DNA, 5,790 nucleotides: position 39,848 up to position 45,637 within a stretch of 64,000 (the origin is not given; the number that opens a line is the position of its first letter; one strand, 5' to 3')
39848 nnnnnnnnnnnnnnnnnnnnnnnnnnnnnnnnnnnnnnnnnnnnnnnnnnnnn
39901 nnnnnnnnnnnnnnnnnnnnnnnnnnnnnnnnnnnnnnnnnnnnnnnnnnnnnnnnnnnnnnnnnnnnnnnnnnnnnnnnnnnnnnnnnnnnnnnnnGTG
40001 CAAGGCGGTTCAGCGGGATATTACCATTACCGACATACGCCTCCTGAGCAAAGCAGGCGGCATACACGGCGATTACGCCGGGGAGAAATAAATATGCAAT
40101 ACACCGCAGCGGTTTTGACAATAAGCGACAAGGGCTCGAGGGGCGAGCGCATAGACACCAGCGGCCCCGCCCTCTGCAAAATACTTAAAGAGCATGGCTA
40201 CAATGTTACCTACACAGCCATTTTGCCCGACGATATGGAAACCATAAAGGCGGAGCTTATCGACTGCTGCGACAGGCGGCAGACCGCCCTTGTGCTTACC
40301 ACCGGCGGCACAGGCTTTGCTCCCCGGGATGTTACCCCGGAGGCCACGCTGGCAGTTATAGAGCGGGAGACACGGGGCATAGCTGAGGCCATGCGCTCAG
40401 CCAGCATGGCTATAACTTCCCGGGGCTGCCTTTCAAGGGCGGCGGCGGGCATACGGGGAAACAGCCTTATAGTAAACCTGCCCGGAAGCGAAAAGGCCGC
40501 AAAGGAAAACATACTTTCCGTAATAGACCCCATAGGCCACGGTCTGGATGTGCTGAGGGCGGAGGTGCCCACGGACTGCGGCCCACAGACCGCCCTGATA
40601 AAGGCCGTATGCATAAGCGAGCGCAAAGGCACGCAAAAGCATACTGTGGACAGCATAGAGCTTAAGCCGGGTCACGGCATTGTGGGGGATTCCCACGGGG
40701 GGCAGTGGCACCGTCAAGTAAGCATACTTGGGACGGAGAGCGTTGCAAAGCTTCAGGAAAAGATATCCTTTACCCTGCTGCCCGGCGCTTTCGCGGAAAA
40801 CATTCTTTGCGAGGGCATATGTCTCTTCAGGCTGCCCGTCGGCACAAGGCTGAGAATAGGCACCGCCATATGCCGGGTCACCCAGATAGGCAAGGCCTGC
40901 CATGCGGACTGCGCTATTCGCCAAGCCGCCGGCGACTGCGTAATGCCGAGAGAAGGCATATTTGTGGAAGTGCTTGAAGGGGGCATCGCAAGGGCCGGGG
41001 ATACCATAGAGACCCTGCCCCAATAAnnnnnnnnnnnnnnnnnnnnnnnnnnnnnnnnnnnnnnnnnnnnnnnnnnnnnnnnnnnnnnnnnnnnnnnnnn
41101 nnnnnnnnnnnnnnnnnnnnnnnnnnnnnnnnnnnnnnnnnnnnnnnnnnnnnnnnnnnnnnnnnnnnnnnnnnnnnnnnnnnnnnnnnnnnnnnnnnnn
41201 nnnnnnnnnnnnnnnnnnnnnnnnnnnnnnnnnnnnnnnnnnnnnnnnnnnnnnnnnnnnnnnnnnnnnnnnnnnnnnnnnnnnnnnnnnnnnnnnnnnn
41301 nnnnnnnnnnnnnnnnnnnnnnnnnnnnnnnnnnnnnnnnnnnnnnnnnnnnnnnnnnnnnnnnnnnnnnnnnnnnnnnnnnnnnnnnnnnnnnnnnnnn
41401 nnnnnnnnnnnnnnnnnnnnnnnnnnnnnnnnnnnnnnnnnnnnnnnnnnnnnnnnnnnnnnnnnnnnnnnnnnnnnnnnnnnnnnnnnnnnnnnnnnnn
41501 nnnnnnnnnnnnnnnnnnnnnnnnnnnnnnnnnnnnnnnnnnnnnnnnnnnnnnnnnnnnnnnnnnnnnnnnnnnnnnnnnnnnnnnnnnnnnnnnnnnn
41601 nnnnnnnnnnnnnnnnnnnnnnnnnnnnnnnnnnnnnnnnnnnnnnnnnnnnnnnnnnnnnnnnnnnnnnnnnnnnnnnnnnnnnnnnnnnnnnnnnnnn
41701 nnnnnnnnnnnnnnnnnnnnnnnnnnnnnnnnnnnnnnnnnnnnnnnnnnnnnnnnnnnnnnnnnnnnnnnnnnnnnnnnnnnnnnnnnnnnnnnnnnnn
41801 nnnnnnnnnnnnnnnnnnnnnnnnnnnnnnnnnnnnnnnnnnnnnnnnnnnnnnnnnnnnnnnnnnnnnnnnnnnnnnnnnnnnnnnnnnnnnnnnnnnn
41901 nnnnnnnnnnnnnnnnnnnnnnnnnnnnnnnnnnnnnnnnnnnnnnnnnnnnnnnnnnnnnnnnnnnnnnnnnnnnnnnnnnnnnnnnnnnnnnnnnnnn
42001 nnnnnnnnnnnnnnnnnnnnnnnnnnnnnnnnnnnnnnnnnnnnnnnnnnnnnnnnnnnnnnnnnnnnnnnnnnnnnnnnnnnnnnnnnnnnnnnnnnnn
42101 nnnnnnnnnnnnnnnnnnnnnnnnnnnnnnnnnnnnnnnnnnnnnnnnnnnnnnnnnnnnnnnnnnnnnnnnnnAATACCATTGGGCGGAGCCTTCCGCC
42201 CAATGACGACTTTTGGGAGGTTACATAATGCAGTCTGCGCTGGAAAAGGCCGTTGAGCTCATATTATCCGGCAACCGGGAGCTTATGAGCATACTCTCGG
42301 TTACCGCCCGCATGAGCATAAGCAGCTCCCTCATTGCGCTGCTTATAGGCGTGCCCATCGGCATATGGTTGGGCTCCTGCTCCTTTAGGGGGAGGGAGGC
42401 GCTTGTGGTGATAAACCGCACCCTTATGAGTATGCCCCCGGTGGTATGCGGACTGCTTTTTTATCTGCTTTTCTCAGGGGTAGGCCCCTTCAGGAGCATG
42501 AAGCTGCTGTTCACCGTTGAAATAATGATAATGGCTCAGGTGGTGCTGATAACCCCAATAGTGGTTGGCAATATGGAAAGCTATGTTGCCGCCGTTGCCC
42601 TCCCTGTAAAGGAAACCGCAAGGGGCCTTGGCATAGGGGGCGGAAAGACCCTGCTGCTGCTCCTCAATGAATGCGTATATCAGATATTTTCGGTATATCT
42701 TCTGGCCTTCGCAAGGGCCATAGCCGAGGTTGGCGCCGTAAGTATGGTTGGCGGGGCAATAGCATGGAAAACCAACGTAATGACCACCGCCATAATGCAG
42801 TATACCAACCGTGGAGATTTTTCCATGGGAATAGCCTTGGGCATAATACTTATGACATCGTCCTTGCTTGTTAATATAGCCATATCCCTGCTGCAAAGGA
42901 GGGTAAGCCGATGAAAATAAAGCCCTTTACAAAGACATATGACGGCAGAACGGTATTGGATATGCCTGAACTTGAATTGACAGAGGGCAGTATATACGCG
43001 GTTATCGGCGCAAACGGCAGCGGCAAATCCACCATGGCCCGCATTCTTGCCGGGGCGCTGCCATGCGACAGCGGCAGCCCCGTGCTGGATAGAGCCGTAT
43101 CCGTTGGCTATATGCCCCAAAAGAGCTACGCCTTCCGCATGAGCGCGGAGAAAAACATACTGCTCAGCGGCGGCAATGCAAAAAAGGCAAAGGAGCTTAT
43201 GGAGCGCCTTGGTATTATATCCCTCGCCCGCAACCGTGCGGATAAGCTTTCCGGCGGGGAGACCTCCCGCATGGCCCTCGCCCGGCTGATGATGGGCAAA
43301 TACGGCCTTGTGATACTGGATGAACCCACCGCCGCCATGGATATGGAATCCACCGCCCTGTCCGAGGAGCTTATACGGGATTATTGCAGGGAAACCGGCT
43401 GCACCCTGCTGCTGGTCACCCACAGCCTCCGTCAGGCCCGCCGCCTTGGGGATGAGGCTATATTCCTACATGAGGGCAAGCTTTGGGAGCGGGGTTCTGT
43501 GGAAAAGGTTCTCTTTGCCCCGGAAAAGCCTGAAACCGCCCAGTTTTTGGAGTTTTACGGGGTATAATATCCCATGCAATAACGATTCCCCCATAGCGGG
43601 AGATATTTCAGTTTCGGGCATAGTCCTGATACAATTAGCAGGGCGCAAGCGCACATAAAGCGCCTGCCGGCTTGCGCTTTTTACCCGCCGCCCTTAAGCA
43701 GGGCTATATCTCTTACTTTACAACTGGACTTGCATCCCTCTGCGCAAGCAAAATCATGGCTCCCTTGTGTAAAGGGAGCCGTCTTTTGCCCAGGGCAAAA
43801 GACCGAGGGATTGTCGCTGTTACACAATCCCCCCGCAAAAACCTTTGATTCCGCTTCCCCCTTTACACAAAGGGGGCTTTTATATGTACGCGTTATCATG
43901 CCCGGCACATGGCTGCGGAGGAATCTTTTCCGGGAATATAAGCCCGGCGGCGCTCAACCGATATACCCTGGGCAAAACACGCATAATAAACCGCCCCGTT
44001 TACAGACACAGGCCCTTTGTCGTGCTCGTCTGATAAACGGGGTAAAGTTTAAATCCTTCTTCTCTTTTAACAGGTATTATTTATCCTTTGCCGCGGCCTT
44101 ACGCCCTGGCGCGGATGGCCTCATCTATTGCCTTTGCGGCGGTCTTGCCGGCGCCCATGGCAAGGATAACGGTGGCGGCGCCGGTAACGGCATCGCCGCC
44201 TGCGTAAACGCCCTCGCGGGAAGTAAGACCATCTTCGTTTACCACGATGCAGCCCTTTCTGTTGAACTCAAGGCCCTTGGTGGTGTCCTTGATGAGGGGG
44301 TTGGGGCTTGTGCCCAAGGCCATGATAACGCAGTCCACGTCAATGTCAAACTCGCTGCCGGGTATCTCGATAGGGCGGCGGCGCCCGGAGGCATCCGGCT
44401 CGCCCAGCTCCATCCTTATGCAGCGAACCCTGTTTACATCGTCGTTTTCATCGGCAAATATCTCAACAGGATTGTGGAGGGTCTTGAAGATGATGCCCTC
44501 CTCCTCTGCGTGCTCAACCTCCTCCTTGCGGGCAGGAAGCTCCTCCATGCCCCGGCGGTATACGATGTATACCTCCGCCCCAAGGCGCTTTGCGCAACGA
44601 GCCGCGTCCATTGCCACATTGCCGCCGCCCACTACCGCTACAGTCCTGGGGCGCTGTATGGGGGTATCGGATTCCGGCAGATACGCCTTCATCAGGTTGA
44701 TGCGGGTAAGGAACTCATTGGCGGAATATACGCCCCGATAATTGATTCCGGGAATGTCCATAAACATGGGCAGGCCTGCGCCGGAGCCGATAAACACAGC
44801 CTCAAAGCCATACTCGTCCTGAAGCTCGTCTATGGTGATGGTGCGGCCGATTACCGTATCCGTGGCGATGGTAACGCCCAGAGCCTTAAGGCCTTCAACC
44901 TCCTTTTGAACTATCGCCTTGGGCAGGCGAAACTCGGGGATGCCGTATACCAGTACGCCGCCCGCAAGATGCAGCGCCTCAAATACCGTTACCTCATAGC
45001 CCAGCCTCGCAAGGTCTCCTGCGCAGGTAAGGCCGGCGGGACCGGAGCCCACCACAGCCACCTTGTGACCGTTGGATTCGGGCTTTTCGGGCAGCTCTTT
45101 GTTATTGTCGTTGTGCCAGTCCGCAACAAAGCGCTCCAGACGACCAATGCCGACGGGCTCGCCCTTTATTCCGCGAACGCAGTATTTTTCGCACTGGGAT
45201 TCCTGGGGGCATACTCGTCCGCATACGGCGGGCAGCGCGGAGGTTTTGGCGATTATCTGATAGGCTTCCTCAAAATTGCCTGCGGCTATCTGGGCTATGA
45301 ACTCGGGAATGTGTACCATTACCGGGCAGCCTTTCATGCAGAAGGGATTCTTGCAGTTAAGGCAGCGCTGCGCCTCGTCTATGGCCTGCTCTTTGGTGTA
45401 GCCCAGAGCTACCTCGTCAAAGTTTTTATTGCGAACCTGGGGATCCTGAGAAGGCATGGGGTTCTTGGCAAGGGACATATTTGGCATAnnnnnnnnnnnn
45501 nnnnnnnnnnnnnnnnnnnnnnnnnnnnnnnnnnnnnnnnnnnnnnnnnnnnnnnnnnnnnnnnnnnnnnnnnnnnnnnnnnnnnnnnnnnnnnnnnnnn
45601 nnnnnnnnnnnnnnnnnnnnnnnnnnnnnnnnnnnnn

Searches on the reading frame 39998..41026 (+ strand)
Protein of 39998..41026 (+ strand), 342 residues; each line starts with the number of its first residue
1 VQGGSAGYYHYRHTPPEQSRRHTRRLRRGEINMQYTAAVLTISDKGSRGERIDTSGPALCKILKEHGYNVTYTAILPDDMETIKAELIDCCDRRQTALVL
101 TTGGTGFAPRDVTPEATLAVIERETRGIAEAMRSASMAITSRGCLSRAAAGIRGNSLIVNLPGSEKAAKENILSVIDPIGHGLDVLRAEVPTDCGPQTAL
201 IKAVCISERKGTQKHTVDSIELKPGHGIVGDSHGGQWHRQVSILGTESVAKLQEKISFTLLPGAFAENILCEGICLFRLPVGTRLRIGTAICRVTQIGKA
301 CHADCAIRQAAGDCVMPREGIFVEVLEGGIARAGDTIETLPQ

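Call 82: search_protein_families(library=pfam, proteins=[window:39998-41026:+], max_evalue=0.00001)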
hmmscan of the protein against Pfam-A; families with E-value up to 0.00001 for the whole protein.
window:39998-41026:+ (342 aa): 2 families
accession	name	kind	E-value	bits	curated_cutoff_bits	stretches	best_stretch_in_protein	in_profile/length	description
PF00994.29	MoCF_biosynth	-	2.8e-31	108.6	26.6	1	38-178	1-140/144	Probable molybdopterin binding domain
PF03473.23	MOSC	-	3.3e-10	40.5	22.7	1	232-338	3-120/120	MOSC domain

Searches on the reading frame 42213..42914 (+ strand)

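Call 83: search_protein_families(library=pfam, proteins=[window:42213-42914:+], max_evalue=0.00001)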
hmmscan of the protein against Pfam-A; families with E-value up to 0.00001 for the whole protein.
window:42213-42914:+ (233 aa): 1 family
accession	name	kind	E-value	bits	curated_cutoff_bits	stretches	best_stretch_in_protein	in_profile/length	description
PF00528.27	BPD_transp_1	-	9.4e-13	48.7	26.4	1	46-232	1-183/184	Binding-protein-dependent transport system inner membrane component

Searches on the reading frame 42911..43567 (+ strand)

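Call 83: search_protein_families(library=pfam, proteins=[window:42911-43567:+], max_evalue=0.00001)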
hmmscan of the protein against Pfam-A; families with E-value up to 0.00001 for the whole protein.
window:42911-43567:+ (218 aa): 4 families
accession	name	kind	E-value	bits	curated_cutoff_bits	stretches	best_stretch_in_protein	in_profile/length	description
PF00005.33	ABC_tran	-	4.6e-23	82.8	25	1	20-141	5-137/137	ABC transporter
PF02463.25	SMC_N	-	1.3e-06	28.4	40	0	82-172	110-198/220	RecF/RecN/SMC N terminal domain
PF13304.12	AAA_21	-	1.4e-06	29.1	27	0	28-49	1-22/304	AAA domain, putative AbiEii toxin, Type IV TA system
PF13481.12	AAA_25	-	2.2e-06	27.9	27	1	24-172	31-190/195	AAA domain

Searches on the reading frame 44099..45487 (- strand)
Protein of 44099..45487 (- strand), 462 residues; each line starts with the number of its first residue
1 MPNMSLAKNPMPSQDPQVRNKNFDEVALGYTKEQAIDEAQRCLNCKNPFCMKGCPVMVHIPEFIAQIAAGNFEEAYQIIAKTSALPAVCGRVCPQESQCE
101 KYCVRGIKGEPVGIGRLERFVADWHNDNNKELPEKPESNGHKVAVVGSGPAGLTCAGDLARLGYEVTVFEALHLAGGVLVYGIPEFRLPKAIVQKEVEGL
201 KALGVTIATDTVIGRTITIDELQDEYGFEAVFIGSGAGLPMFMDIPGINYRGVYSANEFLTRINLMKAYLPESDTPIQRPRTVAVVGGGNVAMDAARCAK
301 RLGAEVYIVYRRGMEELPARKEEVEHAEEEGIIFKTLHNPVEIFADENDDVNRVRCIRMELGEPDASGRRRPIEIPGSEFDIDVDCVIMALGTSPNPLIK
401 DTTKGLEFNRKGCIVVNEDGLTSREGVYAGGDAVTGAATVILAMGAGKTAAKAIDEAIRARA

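Call 83: search_protein_families(library=pfam, proteins=[window:44099-45487:-], max_evalue=0.00001)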
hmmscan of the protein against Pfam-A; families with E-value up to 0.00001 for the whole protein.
window:44099-45487:- (462 aa): 7 families
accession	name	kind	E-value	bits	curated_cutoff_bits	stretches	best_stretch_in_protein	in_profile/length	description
PF14691.11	Fer4_20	-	1.1e-45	154.5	25.8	1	19-129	1-112/113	Dihydroprymidine dehydrogenase domain II, 4Fe-4S cluster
PF07992.20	Pyr_redox_2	-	1.2e-36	127.1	26.1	1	142-447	2-291/291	Pyridine nucleotide-disulphide oxidoreductase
PF00070.33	Pyr_redox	-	5.5e-16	59.3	22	1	283-355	2-78/82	Pyridine nucleotide-disulphide oxidoreductase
PF01262.27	AlaDh_PNT_C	-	8.9e-09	35.5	23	0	255-325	4-68/214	Alanine dehydrogenase/PNT, C-terminal domain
PF13738.12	Pyr_redox_3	-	1.7e-08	34.5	30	0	280-315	164-200/305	Pyridine nucleotide-disulphide oxidoreductase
PF12831.13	FAD_oxidored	-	7e-07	29.3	27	0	143-182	2-41/416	FAD dependent oxidoreductase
PF13450.12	NAD_binding_8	-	1.9e-06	28.5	21.9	1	145-177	1-33/68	NAD(P)-binding Rossmann-like domain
